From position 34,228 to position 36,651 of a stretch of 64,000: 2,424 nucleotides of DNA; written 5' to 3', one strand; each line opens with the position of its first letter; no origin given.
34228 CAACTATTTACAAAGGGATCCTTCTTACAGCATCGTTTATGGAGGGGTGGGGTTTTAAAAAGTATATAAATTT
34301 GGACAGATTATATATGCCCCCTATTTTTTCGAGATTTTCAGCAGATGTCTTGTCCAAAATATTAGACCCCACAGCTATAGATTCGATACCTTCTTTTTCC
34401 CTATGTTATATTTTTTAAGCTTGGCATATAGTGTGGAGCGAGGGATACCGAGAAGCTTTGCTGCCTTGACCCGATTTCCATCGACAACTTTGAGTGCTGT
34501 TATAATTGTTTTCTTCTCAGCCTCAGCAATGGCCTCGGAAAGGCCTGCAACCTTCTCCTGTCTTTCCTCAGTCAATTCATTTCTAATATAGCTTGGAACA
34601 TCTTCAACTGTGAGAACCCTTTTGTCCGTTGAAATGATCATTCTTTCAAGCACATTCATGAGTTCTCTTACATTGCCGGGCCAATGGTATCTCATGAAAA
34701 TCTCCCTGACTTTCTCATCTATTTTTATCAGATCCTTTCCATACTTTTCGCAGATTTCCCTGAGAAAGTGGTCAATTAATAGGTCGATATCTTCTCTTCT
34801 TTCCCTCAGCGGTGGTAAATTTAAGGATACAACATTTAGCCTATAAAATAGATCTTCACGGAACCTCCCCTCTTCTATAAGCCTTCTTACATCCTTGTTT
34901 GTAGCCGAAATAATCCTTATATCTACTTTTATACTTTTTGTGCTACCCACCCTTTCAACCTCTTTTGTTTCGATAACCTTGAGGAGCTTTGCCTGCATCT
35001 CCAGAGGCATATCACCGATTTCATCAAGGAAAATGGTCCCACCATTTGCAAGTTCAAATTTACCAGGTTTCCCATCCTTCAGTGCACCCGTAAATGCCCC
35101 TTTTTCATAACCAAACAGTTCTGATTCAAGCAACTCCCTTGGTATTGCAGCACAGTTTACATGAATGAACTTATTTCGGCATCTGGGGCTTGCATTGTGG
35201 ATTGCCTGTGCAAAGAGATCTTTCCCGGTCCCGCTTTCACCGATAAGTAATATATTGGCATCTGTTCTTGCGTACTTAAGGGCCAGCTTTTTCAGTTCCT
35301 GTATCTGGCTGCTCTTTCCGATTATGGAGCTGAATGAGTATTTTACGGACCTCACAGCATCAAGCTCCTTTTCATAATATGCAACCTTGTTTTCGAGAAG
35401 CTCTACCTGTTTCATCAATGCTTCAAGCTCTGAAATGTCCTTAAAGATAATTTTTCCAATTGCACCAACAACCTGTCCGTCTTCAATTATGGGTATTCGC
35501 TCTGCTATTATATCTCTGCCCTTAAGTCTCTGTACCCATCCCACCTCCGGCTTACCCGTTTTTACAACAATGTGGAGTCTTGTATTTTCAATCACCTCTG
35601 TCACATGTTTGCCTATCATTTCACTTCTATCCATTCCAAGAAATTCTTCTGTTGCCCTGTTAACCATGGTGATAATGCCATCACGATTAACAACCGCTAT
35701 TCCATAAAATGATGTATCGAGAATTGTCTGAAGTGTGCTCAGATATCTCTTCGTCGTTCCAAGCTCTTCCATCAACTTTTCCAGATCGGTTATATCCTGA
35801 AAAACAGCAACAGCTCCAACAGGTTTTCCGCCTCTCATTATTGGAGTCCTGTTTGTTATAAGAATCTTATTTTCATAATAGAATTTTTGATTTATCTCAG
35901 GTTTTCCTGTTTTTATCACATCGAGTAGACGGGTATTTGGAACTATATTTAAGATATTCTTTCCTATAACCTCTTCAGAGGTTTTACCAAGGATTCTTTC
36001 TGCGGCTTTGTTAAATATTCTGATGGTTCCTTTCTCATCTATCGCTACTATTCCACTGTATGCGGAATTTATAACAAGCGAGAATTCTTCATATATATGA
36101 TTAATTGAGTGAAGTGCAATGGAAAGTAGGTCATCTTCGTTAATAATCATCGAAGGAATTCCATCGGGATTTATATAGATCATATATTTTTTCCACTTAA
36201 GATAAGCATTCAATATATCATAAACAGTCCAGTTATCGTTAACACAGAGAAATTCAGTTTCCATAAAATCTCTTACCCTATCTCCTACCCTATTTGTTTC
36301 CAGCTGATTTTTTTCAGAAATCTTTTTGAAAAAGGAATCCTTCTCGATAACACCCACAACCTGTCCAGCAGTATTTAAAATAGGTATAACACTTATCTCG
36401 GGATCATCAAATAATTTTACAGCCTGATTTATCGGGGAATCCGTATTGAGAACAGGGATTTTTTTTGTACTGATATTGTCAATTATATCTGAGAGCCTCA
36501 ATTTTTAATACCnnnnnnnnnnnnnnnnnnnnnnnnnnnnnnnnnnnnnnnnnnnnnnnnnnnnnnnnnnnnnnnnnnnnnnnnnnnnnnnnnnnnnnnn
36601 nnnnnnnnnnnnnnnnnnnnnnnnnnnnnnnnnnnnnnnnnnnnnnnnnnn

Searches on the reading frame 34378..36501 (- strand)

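Call 107: search_protein_families(library=pfam, proteins=[window:34378-36501:-], max_evalue=0.00001)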
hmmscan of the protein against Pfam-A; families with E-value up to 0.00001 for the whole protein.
window:34378-36501:- (708 aa): 13 families
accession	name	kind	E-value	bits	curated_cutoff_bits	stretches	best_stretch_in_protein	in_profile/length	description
PF00158.32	Sigma54_activat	-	1.1e-72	243.7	20.2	1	393-560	1-167/168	Sigma-54 interaction domain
PF25601.1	AAA_lid_14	-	2.8e-27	94.8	27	1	566-649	1-84/87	AAA+ ATPase lid domain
PF00989.32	PAS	-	2.4e-23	82.7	22.6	2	138-237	1-113/113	PAS fold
PF14532.12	Sigma54_activ_2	-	4.5e-22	79.2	25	1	394-565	1-138/138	Sigma-54 interaction domain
PF13426.13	PAS_9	-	2.4e-20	73.2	27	2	150-239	3-103/103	PAS domain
PF02954.25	HTH_8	-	1.2e-14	54.2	22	1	658-698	2-42/42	Bacterial regulatory protein, Fis family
PF08448.16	PAS_4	-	4.5e-12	46.6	23.1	0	267-305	7-45/110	PAS fold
PF13188.13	PAS_8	-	7.7e-11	41.9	21.8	0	257-302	3-49/65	PAS domain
PF00571.33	CBS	-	1.5e-09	38.4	24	0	9-62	3-56/57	CBS domain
PF24820.1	Diguanyl_cycl_sensor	-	2.1e-08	34.5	28.1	0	268-302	9-43/109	Diguanylate cyclase-like sensor domain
PF07728.20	AAA_5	-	2.4e-07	31.3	22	1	416-536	1-123/139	AAA domain (dynein-related subfamily)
PF01078.27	Mg_chelatase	-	4.2e-07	30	20.3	0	402-535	9-157/207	Magnesium chelatase, subunit ChlI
PF00493.29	MCM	-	8.9e-06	25.4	23.3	0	409-540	52-177/224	MCM P-loop domain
